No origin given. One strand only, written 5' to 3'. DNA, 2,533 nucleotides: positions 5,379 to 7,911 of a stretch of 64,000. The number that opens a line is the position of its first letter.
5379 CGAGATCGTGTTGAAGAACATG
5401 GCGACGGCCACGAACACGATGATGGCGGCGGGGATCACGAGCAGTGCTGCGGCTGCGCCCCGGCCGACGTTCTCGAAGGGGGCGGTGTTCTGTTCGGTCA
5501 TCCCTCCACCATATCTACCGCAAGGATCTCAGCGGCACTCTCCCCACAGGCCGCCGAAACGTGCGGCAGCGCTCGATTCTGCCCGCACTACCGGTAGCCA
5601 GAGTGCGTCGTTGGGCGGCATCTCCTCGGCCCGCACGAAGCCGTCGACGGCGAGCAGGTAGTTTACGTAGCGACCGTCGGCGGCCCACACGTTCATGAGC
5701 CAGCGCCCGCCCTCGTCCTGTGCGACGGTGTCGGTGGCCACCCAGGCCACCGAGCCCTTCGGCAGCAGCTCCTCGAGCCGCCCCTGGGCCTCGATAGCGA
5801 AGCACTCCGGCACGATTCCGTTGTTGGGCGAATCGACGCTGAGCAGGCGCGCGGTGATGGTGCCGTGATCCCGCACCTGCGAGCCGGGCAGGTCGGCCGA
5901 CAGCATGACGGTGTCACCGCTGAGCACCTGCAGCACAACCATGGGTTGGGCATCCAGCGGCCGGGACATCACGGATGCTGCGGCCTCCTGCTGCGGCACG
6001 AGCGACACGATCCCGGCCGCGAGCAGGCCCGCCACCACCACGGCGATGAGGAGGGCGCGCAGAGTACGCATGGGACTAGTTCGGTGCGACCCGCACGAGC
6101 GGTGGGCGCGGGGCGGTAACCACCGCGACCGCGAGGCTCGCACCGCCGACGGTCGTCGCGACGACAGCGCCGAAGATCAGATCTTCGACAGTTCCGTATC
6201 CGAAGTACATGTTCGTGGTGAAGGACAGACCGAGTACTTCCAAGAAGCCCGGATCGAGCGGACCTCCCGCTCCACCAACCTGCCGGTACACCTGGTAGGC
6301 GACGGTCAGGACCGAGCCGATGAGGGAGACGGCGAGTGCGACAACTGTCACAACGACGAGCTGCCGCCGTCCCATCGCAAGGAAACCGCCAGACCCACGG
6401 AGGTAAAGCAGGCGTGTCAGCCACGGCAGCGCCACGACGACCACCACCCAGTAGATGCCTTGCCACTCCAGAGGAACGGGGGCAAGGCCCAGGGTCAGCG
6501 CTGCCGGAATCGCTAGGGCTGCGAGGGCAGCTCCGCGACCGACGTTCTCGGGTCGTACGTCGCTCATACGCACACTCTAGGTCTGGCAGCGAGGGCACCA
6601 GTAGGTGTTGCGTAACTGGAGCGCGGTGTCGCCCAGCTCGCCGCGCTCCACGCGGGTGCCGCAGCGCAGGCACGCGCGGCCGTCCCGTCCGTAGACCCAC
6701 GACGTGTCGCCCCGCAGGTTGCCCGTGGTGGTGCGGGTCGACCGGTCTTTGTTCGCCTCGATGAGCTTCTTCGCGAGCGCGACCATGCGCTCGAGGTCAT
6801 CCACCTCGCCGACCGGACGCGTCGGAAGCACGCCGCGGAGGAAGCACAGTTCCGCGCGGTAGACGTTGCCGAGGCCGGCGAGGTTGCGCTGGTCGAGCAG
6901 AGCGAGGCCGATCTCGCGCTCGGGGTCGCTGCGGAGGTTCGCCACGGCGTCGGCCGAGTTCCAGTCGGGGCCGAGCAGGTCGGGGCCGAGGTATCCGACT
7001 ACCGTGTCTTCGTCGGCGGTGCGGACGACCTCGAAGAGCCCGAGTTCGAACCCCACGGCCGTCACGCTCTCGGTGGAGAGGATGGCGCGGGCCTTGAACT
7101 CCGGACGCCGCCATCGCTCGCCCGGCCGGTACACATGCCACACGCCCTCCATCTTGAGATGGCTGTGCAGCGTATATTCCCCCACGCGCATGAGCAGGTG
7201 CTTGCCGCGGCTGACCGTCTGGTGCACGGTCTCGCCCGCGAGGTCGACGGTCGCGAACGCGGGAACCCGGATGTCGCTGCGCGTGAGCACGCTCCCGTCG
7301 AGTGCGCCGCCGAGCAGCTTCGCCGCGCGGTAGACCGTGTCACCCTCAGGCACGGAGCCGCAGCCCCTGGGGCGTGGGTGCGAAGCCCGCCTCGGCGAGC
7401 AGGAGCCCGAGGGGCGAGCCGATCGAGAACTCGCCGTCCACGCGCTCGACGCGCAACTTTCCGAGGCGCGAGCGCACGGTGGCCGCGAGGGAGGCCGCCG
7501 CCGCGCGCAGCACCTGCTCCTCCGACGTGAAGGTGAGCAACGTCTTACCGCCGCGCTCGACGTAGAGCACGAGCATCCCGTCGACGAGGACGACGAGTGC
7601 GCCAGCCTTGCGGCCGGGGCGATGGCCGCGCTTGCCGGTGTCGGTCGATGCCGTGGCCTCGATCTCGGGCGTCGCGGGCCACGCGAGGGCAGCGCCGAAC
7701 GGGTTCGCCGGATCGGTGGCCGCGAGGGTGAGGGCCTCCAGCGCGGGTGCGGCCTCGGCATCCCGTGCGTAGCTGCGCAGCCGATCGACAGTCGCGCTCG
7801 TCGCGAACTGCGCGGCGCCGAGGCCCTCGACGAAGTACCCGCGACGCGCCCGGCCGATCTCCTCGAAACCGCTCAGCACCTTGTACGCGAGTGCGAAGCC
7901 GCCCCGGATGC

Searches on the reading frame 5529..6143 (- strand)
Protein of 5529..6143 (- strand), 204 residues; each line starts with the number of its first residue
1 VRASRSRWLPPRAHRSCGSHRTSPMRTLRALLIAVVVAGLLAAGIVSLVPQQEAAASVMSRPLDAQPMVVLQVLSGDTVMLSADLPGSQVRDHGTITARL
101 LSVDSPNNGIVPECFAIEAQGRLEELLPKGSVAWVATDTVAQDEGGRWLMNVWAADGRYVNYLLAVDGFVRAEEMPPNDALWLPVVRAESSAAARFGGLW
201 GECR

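Call 20: search_protein_families(library=pfam, proteins=[window:5529-6143:-], max_evalue=0.01)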
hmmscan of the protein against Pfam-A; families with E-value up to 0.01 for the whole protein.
window:5529-6143:- (204 aa): 1 family
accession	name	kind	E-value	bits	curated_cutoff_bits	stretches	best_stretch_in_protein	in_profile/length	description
PF00565.23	SNase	-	0.00018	22.4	21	1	99-200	3-105/107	Staphylococcal nuclease homologue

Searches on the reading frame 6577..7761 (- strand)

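Call 20: search_protein_families(library=pfam, proteins=[window:6577-7761:-], max_evalue=0.01)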
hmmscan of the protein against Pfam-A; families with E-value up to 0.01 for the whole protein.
window:6577-7761:- (394 aa): 3 families
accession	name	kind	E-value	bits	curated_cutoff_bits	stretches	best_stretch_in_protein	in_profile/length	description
PF06831.19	H2TH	-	1.8e-09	37.9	34.7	1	258-330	1-71/93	Formamidopyrimidine-DNA glycosylase H2TH domain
PF01149.29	Fapy_DNA_glyco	-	1e-07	33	25.5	1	138-216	2-88/117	Formamidopyrimidine-DNA glycosylase N-terminal domain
PF06827.20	zf-FPG_IleRS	-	0.0021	18.3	21.3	0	364-393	4-28/30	Zinc finger found in FPG and IleRS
